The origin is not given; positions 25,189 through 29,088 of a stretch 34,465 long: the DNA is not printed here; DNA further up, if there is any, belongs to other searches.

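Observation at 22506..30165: NfeD-like, flotillin and giant AAA_5-ATPase three-gene cassette as a candidate undescribed membrane-microdomain system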

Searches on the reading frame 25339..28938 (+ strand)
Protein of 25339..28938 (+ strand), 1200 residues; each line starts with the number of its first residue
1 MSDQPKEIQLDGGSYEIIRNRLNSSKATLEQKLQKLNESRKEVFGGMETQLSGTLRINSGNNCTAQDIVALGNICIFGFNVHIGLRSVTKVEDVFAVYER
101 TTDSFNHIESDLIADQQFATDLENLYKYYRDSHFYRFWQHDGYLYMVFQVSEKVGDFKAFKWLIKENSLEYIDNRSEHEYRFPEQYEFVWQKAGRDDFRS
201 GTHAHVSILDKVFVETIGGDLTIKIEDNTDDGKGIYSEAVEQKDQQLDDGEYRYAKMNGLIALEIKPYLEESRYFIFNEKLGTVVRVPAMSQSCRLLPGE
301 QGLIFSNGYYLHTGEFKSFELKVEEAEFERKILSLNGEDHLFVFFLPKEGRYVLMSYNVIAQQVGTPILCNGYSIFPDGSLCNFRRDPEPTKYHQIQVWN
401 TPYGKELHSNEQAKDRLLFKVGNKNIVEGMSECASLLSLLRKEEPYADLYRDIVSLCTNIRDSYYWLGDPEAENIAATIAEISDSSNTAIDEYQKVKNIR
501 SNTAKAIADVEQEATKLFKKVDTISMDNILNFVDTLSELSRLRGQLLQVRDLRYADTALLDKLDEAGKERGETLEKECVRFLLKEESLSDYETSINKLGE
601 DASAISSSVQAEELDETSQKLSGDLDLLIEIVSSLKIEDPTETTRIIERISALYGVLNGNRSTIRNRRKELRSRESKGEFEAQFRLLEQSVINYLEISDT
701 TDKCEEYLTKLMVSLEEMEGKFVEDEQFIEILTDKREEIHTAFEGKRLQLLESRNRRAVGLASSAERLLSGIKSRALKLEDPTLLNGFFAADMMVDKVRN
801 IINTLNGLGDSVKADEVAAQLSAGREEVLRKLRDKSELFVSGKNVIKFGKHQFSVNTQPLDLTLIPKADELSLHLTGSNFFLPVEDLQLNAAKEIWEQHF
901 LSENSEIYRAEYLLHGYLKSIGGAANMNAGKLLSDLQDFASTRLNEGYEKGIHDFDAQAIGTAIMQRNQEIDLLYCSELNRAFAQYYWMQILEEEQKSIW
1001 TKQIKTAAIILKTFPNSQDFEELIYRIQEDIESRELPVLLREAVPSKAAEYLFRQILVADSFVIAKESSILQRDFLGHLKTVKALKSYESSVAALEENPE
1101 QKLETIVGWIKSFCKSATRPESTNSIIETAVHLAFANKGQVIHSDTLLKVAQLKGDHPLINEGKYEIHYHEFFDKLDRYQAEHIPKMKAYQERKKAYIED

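Call 41: search_protein_representatives(protein=window:25339-28938:+)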
Query: 1200 residues. Proteins with E-value up to 0.001 (for the whole library): 1264; up to 1e-10: 846; up to 1e-30: 380. The best 150 are listed.
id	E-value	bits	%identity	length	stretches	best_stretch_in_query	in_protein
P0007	0.0e+00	1206.5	47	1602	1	6-1200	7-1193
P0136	1.7e-293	993.0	40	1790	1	6-1198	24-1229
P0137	1.2e-282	957.0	42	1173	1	9-1119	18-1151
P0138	4.5e-270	915.4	38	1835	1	10-1199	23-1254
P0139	4.6e-270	915.4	38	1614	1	10-1196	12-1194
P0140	8.5e-261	884.7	39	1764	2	9-1031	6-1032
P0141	1.9e-259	880.2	38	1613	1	7-1196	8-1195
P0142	6.8e-256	868.5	39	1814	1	7-1181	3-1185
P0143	6.9e-255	865.1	38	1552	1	69-1198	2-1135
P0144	9.9e-252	854.7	38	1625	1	13-1198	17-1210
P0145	3.3e-251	852.9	38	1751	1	7-1195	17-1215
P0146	3.8e-251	852.7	38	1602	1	11-1200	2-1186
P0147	1.8e-250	850.5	39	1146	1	9-1116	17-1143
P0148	1.3e-249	847.7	42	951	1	9-918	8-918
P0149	7.4e-248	841.8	38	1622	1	10-1198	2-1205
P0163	3.9e-220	750.1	34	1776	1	9-1199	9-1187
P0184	7.4e-190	649.8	30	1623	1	11-1200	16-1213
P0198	1.3e-171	589.4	29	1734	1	8-1197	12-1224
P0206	6.3e-161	554.0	29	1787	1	9-1190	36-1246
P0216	1.2e-150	519.9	28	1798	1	9-1194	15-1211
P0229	4.9e-133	461.6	27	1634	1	8-1165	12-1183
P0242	2.8e-123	429.3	27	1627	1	10-1174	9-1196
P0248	9.4e-121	420.9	26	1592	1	10-1193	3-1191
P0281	4.7e-99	349.1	26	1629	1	14-964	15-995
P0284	1.5e-97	344.1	27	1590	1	12-961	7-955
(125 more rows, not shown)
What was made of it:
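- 25339..30165 (+): Giant soluble AAA+ ATPase, 1608 aa, of the DUF3686/DUF7902 family (NCBI name 'DNA repair ATPase'). 1264 clusters at 50% identity with E<=1e-3 (call 41).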

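Call 79: predict_structure(alignment_id=A4)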
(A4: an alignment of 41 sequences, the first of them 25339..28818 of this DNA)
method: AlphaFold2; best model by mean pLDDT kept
length: 1160 residues; sequences in the alignment: 41
mean_pLDDT: 84.1   pTM: 0.49
mean pLDDT of the five models: 84.1, 83.0, 80.2, 78.8, 76.1
residues with pLDDT >= 90: 342; 70-90: 730; 50-70: 60; < 50: 28
segments of 3 or more residues with pLDDT < 50: 1-6, 833-848, 855-857
pLDDT, mean of each block of 10 residues (from residue 1): 41 73 92 92 81 88 90 90 65 89 85 88 87 90 91 83 86 87 90 87 82 83 70 76 84 90 92 91 87 89 92 87 85 87 91 93 88 91 90 91 76 80 90 91 75 91 90 92 90 81 88 89 80 86 87 85 88 84 82 87 79 83 83 69 80 83 77 71 85 86 88 86 75 88 87 83 87 80 77 86 84 85 78 42 47 51 75 73 80 78 87 94 86 94 88 94 89 89 92 89 86 79 90 85 91 88 90 92 91 88 93 86 89 83 83 87
secondary structure, 60 per line:
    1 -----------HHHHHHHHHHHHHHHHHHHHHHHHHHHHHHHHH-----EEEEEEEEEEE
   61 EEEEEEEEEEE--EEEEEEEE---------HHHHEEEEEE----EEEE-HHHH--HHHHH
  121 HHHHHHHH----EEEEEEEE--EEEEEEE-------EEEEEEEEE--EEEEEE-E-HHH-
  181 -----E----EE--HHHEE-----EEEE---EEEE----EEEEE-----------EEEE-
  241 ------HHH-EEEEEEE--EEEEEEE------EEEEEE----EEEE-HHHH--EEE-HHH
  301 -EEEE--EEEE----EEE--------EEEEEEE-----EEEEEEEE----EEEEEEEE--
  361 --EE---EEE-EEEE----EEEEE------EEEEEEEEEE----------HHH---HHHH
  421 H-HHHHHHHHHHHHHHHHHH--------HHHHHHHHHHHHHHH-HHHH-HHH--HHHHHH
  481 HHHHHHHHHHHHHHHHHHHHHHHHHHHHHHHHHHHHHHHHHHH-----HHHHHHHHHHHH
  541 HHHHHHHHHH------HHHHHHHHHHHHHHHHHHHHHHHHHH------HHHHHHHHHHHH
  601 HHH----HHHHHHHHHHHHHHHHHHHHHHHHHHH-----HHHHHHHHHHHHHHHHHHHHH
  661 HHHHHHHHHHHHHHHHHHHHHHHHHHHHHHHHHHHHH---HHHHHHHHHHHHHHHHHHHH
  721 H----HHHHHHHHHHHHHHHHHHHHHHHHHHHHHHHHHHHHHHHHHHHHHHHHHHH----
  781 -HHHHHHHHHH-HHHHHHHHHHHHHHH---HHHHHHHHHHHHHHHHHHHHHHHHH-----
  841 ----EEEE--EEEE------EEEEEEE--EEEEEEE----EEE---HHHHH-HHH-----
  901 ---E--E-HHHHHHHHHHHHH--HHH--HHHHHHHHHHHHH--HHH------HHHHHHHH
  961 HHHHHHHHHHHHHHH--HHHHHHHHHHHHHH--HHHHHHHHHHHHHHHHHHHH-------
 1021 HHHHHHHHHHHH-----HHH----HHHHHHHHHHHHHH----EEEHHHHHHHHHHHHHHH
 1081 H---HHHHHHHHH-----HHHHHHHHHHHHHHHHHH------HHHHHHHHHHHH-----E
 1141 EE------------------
elements in order (helices of 4 or more, strands of 3 or more residues): H12-44 E50-71 E74-81 H91-94 E95-100 E105-108 H110-113 H116-128 E133-140 E143-149 E157-165 E168-173 E205-208 E212-215 E220-224 E236-239 E251-257 E260-266 E273-278 E283-286 H288-291 E294-296 E302-305 E308-311 E316-318 E327-333 E339-346 E351-358 E368-370 E372-375 E380-384 E391-400 H417-421 H423-440 H449-463 H465-468 H475-523 H529-550 H557-582 H589-603 H608-634 H640-697 H701-721 H726-776 H782-791 H793-807 H811-835 E845-848 E851-854 E861-867 E870-876 E881-883 H887-891 H909-921 H929-941 H953-975 H978-991 H994-1013 H1021-1032 H1045-1058 E1063-1065 H1066-1081 H1085-1093 H1099-1116 H1123-1134 E1140-1142
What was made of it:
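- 25372..26538 (+): N-terminal helix (aa 12-44) followed by a beta-propeller (aa 50-400). The model has about 28 strands in roughly seven groups of four. AlphaFold model of aa 1-1160, mean pLDDT 84 (call 79).
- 26587..28740 (+): Helical middle. Long helical bundles span aa 417-835 and include DUF7902 (aa 587-670). A small beta domain lies at aa 845-883. A second helical domain spans aa 909-1134. Model in call 79.
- Checked: The model of aa 1-1160 (pLDDT 84) confirms the beta-rich N-domain and the long helical middle (call 79).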

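Call 82: list_cluster_members(proteins=[P0248, P0284, P0281, P0242, P0229, P0216, P0206, P0198, P0184, P0163])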
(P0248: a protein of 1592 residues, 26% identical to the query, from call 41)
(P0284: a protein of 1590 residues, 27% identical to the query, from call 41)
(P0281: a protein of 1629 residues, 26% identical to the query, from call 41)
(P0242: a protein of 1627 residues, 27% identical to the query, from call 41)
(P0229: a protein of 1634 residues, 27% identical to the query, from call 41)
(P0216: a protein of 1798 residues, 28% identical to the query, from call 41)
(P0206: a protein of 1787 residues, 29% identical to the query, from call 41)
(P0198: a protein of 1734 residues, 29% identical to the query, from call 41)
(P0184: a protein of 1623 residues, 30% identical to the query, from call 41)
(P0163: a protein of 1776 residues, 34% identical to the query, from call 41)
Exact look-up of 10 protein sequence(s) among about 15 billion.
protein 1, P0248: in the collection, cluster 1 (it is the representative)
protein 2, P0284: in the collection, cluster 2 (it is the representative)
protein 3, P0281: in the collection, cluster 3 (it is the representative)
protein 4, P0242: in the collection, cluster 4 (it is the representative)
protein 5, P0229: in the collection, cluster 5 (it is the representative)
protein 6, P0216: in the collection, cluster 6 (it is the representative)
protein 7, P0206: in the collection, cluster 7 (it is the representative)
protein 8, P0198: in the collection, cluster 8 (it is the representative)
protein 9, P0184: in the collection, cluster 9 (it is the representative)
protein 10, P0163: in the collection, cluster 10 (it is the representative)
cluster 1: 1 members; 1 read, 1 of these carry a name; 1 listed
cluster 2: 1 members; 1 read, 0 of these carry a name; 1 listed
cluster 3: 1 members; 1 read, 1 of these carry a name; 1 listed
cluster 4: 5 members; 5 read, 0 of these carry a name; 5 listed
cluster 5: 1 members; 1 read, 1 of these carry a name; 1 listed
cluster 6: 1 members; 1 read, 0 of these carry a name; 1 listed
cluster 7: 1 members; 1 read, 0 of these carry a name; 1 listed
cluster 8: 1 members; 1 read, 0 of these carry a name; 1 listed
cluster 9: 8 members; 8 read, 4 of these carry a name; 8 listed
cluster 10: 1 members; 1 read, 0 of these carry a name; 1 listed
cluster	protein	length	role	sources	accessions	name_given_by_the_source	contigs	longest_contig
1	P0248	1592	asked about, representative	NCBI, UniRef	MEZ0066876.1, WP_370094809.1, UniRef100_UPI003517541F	hypothetical protein ABIA32_002889 [Streptacidiphilus sp. MAP12-20] | DNA repair ATPase n=1 Tax=Streptacidiphilus sp. MAP12-20 TaxID=3156299 RepID=UPI003517541F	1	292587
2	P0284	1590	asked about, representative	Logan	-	-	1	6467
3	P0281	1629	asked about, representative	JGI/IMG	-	hypothetical protein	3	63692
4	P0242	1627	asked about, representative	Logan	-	-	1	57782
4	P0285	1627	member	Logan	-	-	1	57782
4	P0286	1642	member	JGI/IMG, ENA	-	-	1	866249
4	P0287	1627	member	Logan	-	-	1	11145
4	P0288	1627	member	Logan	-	-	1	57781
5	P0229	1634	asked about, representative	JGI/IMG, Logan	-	hypothetical protein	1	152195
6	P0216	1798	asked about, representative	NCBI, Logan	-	-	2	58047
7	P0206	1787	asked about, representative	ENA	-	-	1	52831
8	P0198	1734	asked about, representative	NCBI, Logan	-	-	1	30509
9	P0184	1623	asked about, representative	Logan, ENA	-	-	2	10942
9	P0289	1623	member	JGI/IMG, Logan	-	hypothetical protein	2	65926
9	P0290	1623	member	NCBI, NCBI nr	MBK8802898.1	MAG: DNA repair ATPase [Fibrobacteres bacterium] | DNA repair ATPase [Fibrobacterota bacterium]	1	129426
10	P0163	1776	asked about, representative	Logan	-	-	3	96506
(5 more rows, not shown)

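Call 93: find_homologous_proteins(query=P0248, max_evalue=1e-20)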
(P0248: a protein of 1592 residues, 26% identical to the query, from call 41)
Query P0248 (1592 aa): 1965 proteins with E <= 1e-20 among 8000 candidates; the best 120 are listed.
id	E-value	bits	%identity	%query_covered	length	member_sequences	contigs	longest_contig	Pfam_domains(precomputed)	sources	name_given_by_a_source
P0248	0.0e+0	3395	100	100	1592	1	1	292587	PF12458.14,PF25472.2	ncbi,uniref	ncbi:hypothetical protein ABIA32_002889 [Streptacidiphilus sp. MAP12-20]|uniref:DNA repair ATPase n=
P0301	0.0e+0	2913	87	100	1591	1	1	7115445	PF12458.14,PF25472.2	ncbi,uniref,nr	ncbi:DNA repair ATPase [Streptacidiphilus rugosus]|uniref:DNA repair ATPase n=1 Tax=Streptacidiphilu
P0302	0.0e+0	2741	83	99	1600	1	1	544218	PF12458.14,PF25472.2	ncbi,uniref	ncbi:DNA repair ATPase [Streptomyces polygonati]|uniref:DNA repair ATPase n=1 Tax=Streptomyces polyg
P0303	0.0e+0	2626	79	100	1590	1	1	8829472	PF12458.14,PF25472.2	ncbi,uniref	ncbi:DNA repair ATPase [Peterkaempfera sp. SMS 1(5)a]|uniref:DNA repair ATPase n=1 Tax=Peterkaempfer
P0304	0.0e+0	2620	80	100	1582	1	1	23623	PF12458.14,PF25472.2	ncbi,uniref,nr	ncbi:DNA repair ATPase [Streptacidiphilus griseoplanus]|uniref:DNA repair ATPase n=1 Tax=Peterkaempf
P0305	0.0e+0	2600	78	100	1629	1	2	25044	PF12458.14,PF25472.2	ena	-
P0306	0.0e+0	2587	78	71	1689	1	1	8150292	PF12458.14,PF25472.2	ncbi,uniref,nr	ncbi:DNA repair ATPase [Streptomyces sp. NBC_01190]|uniref:DNA repair ATPase n=1 Tax=Streptomyces sp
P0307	0.0e+0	2563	79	98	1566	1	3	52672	PF12458.14,PF25472.2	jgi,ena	-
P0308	0.0e+0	2558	79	99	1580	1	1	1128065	PF12458.14,PF25472.2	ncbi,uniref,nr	ncbi:DNA repair ATPase [Streptomyces hyaluromycini]|uniref:DNA repair ATPase n=1 Tax=Streptomyces hy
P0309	0.0e+0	2555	79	98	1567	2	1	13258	PF12458.14,PF25472.2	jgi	jgi:hypothetical protein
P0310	0.0e+0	2553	78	99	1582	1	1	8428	PF12458.14,PF25472.2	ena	-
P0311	0.0e+0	2544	77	100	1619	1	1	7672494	PF12458.14,PF25472.2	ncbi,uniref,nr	ncbi:DNA repair ATPase [Streptacidiphilus sp. PB12-B1b]|uniref:DNA repair ATPase n=1 Tax=Streptacidi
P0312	0.0e+0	2532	77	100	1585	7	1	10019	PF12458.14,PF25472.2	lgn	-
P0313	0.0e+0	2513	77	99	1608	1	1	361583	PF12458.14,PF25472.2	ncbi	ncbi:DNA repair ATPase [Streptomyces sp. NPDC054813]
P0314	0.0e+0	2511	77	100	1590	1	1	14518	PF12458.14,PF25472.2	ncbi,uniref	ncbi:DNA repair ATPase [Kitasatospora sp. NPDC058965]|uniref:DNA repair ATPase n=1 Tax=Kitasatospora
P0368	0.0e+0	1520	50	99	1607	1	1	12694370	PF12458.14,PF00004.36,PF07728.21,PF25472.2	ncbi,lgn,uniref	ncbi:DNA repair ATPase [Nonomuraea sp. NBC_00507]|uniref:DNA repair ATPase n=1 Tax=Nonomuraea sp. NB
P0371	0.0e+0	1519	51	99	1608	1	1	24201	PF12458.14,PF00004.36,PF07728.21,PF25472.2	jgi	jgi:MoxR-like ATPase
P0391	0.0e+0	1511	51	99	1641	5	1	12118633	PF12458.14,PF00004.36,PF13401.13,PF25472.2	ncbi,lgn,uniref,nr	ncbi:DNA repair ATPase [Streptomyces phaeochromogenes]|uniref:DNA repair ATPase n=1 Tax=Streptomyces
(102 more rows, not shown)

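Call 94: find_encoding_contigs(protein=P0301, flank=8000, max_places=1)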
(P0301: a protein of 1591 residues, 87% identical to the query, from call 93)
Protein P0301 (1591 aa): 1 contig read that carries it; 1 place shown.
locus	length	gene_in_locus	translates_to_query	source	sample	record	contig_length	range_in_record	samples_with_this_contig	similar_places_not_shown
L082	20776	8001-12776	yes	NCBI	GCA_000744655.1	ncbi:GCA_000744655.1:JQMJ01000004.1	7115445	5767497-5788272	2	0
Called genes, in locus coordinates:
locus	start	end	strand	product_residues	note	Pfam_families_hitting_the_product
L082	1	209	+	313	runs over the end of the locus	-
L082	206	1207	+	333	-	PF00583:Acetyltransf_1, PF13302:Acetyltransf_3 (faint), PF13673:Acetyltransf_10 (weak), PF13523:Acetyltransf_8 (faint), PF13508:Acetyltransf_7, PF14542:Acetyltransf_CG (faint), PF08445:FR47 (faint), PF00583:Acetyltransf_1 (weak)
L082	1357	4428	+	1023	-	PF00486:Trans_reg_C, PF13432:TPR_16 (faint), PF14559:TPR_19 (faint), PF03704:BTAD, PF00515:TPR_1 (faint), PF17874:TPR_MalT (weak), PF13424:TPR_12, PF17874:TPR_MalT, +4 more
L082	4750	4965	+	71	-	-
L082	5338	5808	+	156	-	-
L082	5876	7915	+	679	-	PF01145:Band_7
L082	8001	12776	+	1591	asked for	PF12458:DUF3686, PF25472:DUF7902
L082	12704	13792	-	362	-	PF17853:GGDEF_2, PF13556:HTH_30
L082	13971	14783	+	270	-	PF04672:Methyltransf_19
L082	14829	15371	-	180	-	PF03928:HbpS-like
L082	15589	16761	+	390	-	PF07730:HisKA_3, PF02518:HATPase_c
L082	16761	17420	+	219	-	PF00072:Response_reg, PF00196:GerE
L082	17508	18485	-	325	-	-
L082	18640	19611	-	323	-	PF01965:DJ-1_PfpI, PF12833:HTH_18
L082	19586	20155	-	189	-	PF00857:Isochorismatase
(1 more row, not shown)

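Call 95: find_encoding_contigs(protein=P0391, flank=8000, max_places=1)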
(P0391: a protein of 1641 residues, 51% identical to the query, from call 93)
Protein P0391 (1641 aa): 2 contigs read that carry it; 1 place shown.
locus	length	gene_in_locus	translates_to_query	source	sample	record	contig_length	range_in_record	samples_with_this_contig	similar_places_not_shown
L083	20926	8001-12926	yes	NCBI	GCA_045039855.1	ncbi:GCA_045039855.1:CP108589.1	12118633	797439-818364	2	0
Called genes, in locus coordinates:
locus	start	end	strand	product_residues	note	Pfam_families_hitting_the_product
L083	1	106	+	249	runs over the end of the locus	-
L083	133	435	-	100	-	PF19840:DUF6317 (weak)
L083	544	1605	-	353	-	PF17853:GGDEF_2, PF13556:HTH_30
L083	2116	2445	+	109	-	PF13808:DDE_Tnp_1_assoc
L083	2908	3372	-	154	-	-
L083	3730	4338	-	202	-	PF01609:DDE_Tnp_1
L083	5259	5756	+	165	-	-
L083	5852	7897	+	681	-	-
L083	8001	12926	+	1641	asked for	PF12458:DUF3686, PF25472:DUF7902, PF00004:AAA (faint), PF13401:AAA_22 (faint)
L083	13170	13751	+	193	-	PF27099:Rv1733c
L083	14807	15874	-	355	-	PF03741:TerC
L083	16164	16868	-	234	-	-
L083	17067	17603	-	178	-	PF01047:MarR, PF12802:MarR_2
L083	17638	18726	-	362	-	PF07228:SpoIIE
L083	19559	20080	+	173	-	-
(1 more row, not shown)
